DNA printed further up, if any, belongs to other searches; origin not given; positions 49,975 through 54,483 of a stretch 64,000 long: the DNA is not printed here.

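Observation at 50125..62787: Tightly packed 12.7-kb same-strand array of mostly unassignable envelope proteins — candidate novel surface glycan/protein-processing system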

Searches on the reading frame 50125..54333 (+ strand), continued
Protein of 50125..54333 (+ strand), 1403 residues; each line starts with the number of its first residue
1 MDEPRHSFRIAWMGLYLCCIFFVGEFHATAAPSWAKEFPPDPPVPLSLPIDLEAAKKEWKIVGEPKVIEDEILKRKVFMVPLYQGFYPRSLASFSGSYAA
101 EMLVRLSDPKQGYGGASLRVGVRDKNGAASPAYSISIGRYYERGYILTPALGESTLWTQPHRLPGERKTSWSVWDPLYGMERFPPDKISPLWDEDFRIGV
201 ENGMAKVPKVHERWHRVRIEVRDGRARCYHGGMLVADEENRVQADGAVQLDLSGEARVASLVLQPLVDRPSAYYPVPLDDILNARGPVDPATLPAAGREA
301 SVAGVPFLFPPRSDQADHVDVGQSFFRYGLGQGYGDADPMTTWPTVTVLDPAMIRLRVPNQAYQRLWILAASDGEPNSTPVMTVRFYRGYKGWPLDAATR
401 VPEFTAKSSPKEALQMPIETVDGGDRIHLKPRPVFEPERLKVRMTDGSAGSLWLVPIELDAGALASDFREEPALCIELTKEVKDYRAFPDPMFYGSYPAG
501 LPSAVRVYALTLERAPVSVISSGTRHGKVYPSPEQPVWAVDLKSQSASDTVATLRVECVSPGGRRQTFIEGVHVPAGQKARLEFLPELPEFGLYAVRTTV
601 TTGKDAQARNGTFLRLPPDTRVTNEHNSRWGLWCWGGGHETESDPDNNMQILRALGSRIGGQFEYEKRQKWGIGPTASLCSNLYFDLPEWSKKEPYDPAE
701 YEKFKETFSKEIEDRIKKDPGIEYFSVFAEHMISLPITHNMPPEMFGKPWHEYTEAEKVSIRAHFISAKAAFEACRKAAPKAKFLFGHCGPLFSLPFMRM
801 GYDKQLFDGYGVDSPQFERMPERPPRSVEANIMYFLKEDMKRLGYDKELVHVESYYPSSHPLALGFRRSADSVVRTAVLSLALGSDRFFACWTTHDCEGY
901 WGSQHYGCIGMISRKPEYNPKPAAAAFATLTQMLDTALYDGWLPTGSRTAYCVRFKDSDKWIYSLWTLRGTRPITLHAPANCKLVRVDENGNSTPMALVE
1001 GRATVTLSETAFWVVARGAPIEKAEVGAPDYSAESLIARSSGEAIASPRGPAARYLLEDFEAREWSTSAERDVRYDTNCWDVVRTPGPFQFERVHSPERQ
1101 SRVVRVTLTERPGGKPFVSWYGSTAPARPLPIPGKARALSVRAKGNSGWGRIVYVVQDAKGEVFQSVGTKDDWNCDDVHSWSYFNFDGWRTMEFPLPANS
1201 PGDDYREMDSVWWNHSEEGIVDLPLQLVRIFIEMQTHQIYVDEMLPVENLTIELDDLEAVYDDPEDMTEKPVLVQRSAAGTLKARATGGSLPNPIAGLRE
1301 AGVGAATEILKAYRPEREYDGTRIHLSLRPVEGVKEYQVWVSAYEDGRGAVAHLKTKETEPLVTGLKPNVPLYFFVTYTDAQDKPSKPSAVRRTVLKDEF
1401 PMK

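Call 45: search_protein_families(library=pfam, proteins=[L012:5836-7008:+, L070:13986-14954:+, L035:13991-14839:+, L052:13585-14970:+, L047:3765-5204:+, L052:3082-4878:-, L052:9001-9498:+, L050:13957-14598:+, L040:16687-17514:-, L060:775-2211:-], max_evalue=0.001)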
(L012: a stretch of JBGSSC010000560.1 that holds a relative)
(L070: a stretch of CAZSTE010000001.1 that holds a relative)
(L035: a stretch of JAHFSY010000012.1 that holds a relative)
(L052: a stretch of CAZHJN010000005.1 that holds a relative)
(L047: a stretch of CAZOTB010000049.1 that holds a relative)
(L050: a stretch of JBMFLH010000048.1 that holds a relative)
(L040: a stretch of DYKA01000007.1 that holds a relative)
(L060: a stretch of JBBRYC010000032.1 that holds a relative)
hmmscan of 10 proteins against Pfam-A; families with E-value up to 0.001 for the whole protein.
L012:5836-7008:+ (391 aa): 3 families
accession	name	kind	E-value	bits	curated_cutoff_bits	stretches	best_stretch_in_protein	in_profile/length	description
PF01408.29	GFO_IDH_MocA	-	1.8e-15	58.1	24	1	1-118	1-114/120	Oxidoreductase family, NAD-binding Rossmann fold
PF22725.1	GFO_IDH_MocA_C3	-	1.4e-11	44.9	27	1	133-305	2-123/124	GFO/IDH/MocA C-terminal domain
PF02894.22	GFO_IDH_MocA_C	-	2.2e-08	34.6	22.9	1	137-382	2-215/218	Oxidoreductase family, C-terminal alpha/beta domain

L070:13986-14954:+ (323 aa): 6 families
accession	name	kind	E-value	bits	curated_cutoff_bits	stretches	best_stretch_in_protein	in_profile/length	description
PF16363.11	GDP_Man_Dehyd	-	1.6e-58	199.2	27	1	4-305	1-332/332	GDP-mannose 4,6 dehydratase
PF01370.27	Epimerase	-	1.4e-56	192.1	20.9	1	4-242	2-240/240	NAD dependent epimerase/dehydratase family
PF04321.23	RmlD_sub_bind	-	4.2e-15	56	27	1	1-228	1-194/287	RmlD substrate binding domain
PF01073.25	3Beta_HSD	-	1.3e-14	54.4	22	1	4-234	1-232/280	3-beta hydroxysteroid dehydrogenase/isomerase family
PF02719.21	Polysacc_synt_2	-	9.3e-14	51.7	20.2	1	3-207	1-194/293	Polysaccharide biosynthesis protein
PF07993.18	NAD_binding_4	-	2.5e-07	30.6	20.1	1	78-183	90-209/258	Male sterility protein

L035:13991-14839:+ (283 aa): 2 families
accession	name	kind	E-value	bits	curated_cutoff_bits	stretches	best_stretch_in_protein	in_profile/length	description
PF07596.16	SBP_bac_10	-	1.3e-06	29.1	23.3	1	70-96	2-28/268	Protein of unknown function (DUF1559)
PF07963.17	N_methyl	-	1.6e-06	27.9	21.2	1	44-65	6-27/27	Prokaryotic N-terminal methylation motif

L052:13585-14970:+ (462 aa): 5 families
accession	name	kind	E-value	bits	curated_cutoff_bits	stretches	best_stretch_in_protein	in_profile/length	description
PF10996.14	Beta-Casp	-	1.1e-35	123.2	27.7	1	254-376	1-120/120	Beta-Casp domain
PF16661.11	Lactamase_B_6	-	4.2e-15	56.1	27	1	19-177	1-152/193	Metallo-beta-lactamase superfamily domain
PF07521.17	RMMBL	-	8.8e-15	54.9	21.6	1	391-440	3-50/63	Zn-dependent metallo-hydrolase RNA specificity domain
PF00753.33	Lactamase_B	-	1.6e-11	44.9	22.7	1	23-91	14-81/196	Metallo-beta-lactamase superfamily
PF12706.13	Lactamase_B_2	-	4.4e-11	43.2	27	1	27-219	3-171/200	Beta-lactamase superfamily domain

L047:3765-5204:+ (480 aa): 3 families
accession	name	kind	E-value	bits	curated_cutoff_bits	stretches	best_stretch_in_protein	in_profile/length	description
PF00884.28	Sulfatase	-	1.8e-43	149.4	25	1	2-329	2-301/301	Sulfatase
PF16347.10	SGSH_C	-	7.8e-12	46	29.3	1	396-456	88-150/154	N-sulphoglucosamine sulphohydrolase, C-terminal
PF01663.27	Phosphodiest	-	1.1e-10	42.1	23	2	239-272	187-220/342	Type I phosphodiesterase / nucleotide pyrophosphatase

L052:3082-4878:- (599 aa): 5 families
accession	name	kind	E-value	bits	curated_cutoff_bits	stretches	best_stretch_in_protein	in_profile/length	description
PF00664.28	ABC_membrane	-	2.6e-43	149.1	28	1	22-316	2-273/274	ABC transporter transmembrane region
PF00005.33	ABC_tran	-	2.1e-34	119.5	25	1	377-526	1-137/137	ABC transporter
PF02463.25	SMC_N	-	7.2e-10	39.1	40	1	409-569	102-212/220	RecF/RecN/SMC N terminal domain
PF13304.12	AAA_21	-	1.7e-05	25.5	27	0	466-552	172-296/304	AAA domain, putative AbiEii toxin, Type IV TA system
PF01926.29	MMR_HSR1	-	0.00023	21.7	21.9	0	389-450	1-53/113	50S ribosome-binding GTPase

L052:9001-9498:+ (166 aa): 5 families
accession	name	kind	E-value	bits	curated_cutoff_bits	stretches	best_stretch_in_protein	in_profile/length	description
PF12682.12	Flavodoxin_4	-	9e-12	45.2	24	1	10-129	1-126/155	Flavodoxin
PF12724.12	Flavodoxin_5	-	9.8e-10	39.4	27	1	63-123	27-93/145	Flavodoxin domain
PF12641.12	Flavodoxin_3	-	1.1e-07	32.2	27.5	0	12-45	1-33/160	Flavodoxin domain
PF03358.20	FMN_red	-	6.2e-05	23.1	24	1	18-99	12-93/152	NADPH-dependent FMN reductase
PF00258.30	Flavodoxin_1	-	0.00078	20.1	25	0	13-44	1-34/143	Flavodoxin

L050:13957-14598:+ (214 aa): 2 families
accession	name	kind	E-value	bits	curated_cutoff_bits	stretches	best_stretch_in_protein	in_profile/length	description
PF13472.12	Lipase_GDSL_2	-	2.3e-24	87.3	32.9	1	13-201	1-176/178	GDSL-like Lipase/Acylhydrolase family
PF00657.28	Lipase_GDSL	-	1.9e-14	54.8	23.6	1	11-207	1-207/208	GDSL-like Lipase/Acylhydrolase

L040:16687-17514:- (276 aa): 6 families
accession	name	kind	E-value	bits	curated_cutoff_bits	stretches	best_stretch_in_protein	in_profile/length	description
PF00106.31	adh_short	-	1.2e-42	146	26.6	1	15-206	2-191/195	short chain dehydrogenase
PF13561.12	adh_short_C2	-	1.7e-38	133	27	1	20-270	1-235/236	Enoyl-(Acyl carrier protein) reductase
PF02719.21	Polysacc_synt_2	-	6.8e-07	29.2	20.2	1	17-176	2-150/293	Polysaccharide biosynthesis protein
PF08659.16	KR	-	1.4e-06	28.8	22.6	1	17-176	4-161/180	KR domain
PF01370.27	Epimerase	-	3.1e-05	24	20.9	1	17-177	2-155/240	NAD dependent epimerase/dehydratase family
PF01073.25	3Beta_HSD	-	0.00014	21.4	22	1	17-132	1-102/280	3-beta hydroxysteroid dehydrogenase/isomerase family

L060:775-2211:- (479 aa): 0 families

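Call 46: predict_structure(alignment_id=A3)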
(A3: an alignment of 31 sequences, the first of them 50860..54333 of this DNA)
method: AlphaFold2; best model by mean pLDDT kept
length: 1158 residues; sequences in the alignment: 31
mean_pLDDT: 85.4   pTM: 0.85
mean pLDDT of the five models: 85.4, 83.3, 81.1, 81.0, 80.9
residues with pLDDT >= 90: 655; 70-90: 347; 50-70: 88; < 50: 68
segments of 3 or more residues with pLDDT < 50: 86-95, 168-186, 244-247, 791-805, 928-933, 1039-1042, 1155-1158
pLDDT, mean of each block of 10 residues (from residue 1): 51 61 72 88 88 86 88 88 52 51 67 92 92 89 80 92 62 39 43 89 93 92 90 88 59 87 95 93 95 95 91 94 96 94 95 92 93 93 92 89 95 89 93 86 91 96 95 93 85 85 89 94 95 95 90 91 90 78 82 94 92 84 93 95 93 65 86 94 96 96 95 96 93 96 96 95 96 97 79 36 60 88 85 79 92 90 88 91 94 91 87 93 59 60 88 84 77 87 94 93 92 91 92 67 68 87 91 78 93 92 88 93 82 92 92 50
secondary structure, 60 per line:
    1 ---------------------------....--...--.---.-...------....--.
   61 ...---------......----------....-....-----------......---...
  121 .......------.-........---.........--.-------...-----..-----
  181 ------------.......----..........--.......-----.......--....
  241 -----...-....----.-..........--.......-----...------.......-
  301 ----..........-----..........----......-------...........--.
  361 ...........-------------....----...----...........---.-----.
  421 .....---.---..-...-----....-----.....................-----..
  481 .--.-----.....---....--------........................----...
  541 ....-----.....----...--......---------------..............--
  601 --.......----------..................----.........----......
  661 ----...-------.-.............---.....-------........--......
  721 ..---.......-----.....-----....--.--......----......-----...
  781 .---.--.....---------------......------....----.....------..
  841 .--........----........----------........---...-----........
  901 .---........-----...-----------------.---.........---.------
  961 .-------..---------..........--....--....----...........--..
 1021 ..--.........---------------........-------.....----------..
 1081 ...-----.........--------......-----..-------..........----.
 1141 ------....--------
elements in order (helices of 4 or more, strands of 3 or more residues): E28-31 E54-57 E60-63 E73-75 H89-92 H94-97 E109-114 E118-127 E136-143 E147-155 E193-199 E204-213 H216-222 E228-234 E237-240 E250-253 E260-269 E272-278 E284-286 E293-299 E305-314 E320-329 E334-339 E347-357 E360-371 E385-388 H400-410 H420-425 H444-447 H453-473 E479-481 H490-494 H498-501 H510-533 E538-544 H550-554 E564-569 H585-598 E603-609 H620-637 E642-650 H655-660 E665-667 H677-689 E693-697 E705-712 E715-722 E726-732 E738-742 E748-751 E757-762 E767-772 E778-781 H788-792 E808-813 E820-823 H828-832 E839-841 E844-851 E856-863 E874-881 E885-887 E893-901 E905-912 E918-920 E942-950 E980-989 E992-995 E998-1001 E1006-1016 H1019-1022 H1025-1033 H1049-1056 E1064-1068 E1079-1083 E1089-1097 E1106-1111 E1126-1135 E1147-1150
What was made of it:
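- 50125..54336 (+): Gene A: 1403-aa secreted multidomain protein. Domain order: N-terminal signal peptide; LamG/3-keto-disaccharide-hydrolase-like jelly roll (weak); beta-sandwich domains; a (beta/alpha)8 barrel at about residues 630-895, GH39-like, with candidate catalytic E730 and E853; further beta-sandwich domains; an FN3-like C-terminus. The AF2 model of residues 246-1403 has pLDDT 85 (call 46).
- On GH39 / clan GH-A (A): The model has pLDDT above 90 across the barrel (call 46).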

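Call 49: fold_search(model_id=the predicted structure, library=pdb)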
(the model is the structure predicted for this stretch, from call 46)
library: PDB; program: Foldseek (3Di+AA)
matches with E <= 10: 1939; with E <= 0.001: 394
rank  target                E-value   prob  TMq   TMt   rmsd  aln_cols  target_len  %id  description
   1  5jvk_A                3.8e-19  1.00  0.32  0.70   5.4       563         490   14  Structural insights into a family 39 glycoside hydrolase from the gut symbiont Bacteroides cellulosilyticus WH2. (released 2016-12-07)
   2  6d50_A                1.5e-18  1.00  0.20  0.27  21.3      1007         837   11  Bacteroides uniforms beta-glucuronidase 2 bound to D-glucaro-1,5-lactone (released 2018-10-17)
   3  6sd0_A                3.5e-18  1.00  0.18  0.19  30.1      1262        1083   10  Structure of beta-galactosidase from Thermotoga maritima. (released 2020-01-15)
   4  5uj6_B                7.7e-18  1.00  0.20  0.26  21.2      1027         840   10  Crystal Structure of Bacteroides Uniformis beta-glucuronidase (released 2017-06-28)
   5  5uj6_A                9.0e-18  1.00  0.20  0.27  20.9      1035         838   10  Crystal Structure of Bacteroides Uniformis beta-glucuronidase (released 2017-06-28)
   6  6d8g_A                3.5e-17  1.00  0.19  0.25  21.6      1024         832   10  D341A D367A calcium binding mutant of Bacteroides uniformis beta-glucuronidase 2 (released 2018-10-17)
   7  5t99_A                2.1e-16  1.00  0.15  0.22  21.3       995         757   11  Crystal structure of BuGH2Awt in complex with Galactoisofagomine (released 2017-09-13)
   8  6d8g_B                3.7e-16  1.00  0.20  0.26  21.6      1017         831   11  D341A D367A calcium binding mutant of Bacteroides uniformis beta-glucuronidase 2 (released 2018-10-17)
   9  5dmy_A                5.0e-16  1.00  0.16  0.19  20.3      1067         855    9  Beta-galactosidase - construct 33-930 (released 2016-10-05)
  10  8q2h                  6.4e-16  1.00  0.15  0.15  21.9      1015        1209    9  beta-galactosidase from Bacillus circulans (released 2024-10-16)
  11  5dmy_B                8.7e-16  1.00  0.15  0.19  21.7      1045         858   10  Beta-galactosidase - construct 33-930 (released 2016-10-05)
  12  5t98_A                2.6e-15  1.00  0.15  0.22  21.2       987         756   10  Crystal structure of BuGH2Awt (released 2017-09-13)
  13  3bga_B                2.6e-15  1.00  0.19  0.21  21.5      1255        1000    9  Crystal structure of beta-galactosidase from Bacteroides thetaiotaomicron VPI-5482 (released 2007-12-11)
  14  3vda_A                2.8e-15  1.00  0.18  0.20  22.7      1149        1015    9  E. coli (lacZ) beta-galactosidase (N460T) (released 2012-04-11)
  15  8ri6_C                3.9e-15  1.00  0.18  0.20  22.3      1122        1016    9  Beta-galactosidase (LacZ) purified from E. coli. (released 2025-01-01)
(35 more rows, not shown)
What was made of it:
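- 50125..54336 (+): The best Foldseek hit is the GH39 structure 5jvk_A, E 3.8e-19 and TM 0.70 on the target, followed by GH2 enzymes (call 49).
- On GH39 / clan GH-A (A): Foldseek hit to 5jvk_A, E 3.8e-19, TMt 0.70 (call 49).
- Closest known: GH39 glycoside hydrolases. Same: Protein A has a (beta/alpha)8 barrel followed by a beta-sandwich that superposes on 5jvk_A (Foldseek E 3.8e-19, TM 0.70 on the target; call 49).
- A: the Foldseek top hit is GH39 5jvk (E 3.8e-19, TMt 0.70), followed by GH2 enzymes (call 49).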

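Call 50: search_protein_families(library=pfam, proteins=[L083:10244-13510:+, L055:4429-7545:+], max_evalue=0.1)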
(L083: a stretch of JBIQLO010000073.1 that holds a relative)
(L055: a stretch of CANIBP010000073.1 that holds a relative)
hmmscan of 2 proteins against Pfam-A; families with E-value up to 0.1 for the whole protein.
L083:10244-13510:+ (1089 aa): 3 families
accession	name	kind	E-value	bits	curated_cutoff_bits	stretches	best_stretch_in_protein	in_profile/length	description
PF22369.2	GLMA_2nd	-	0.0015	18.7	27.7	1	805-859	56-111/138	GLMA-like, second domain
PF02449.21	Glyco_hydro_42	-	0.0031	17.4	21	1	550-708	184-345/376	Beta-galactosidase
PF08532.16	Glyco_hydro_42M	-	0.0048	16.9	25.8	1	809-937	70-193/207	Beta-galactosidase trimerisation domain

L055:4429-7545:+ (1039 aa): 3 families
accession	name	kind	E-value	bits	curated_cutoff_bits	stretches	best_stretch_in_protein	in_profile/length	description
PF08532.16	Glyco_hydro_42M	-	9.7e-10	38.7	25.8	1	706-892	1-187/207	Beta-galactosidase trimerisation domain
PF22369.2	GLMA_2nd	-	0.0087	16.2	27.7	1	738-822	26-111/138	GLMA-like, second domain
PF16990.11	CBM_35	-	0.06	14.1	28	0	69-125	3-58/121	Carbohydrate binding module (family 35)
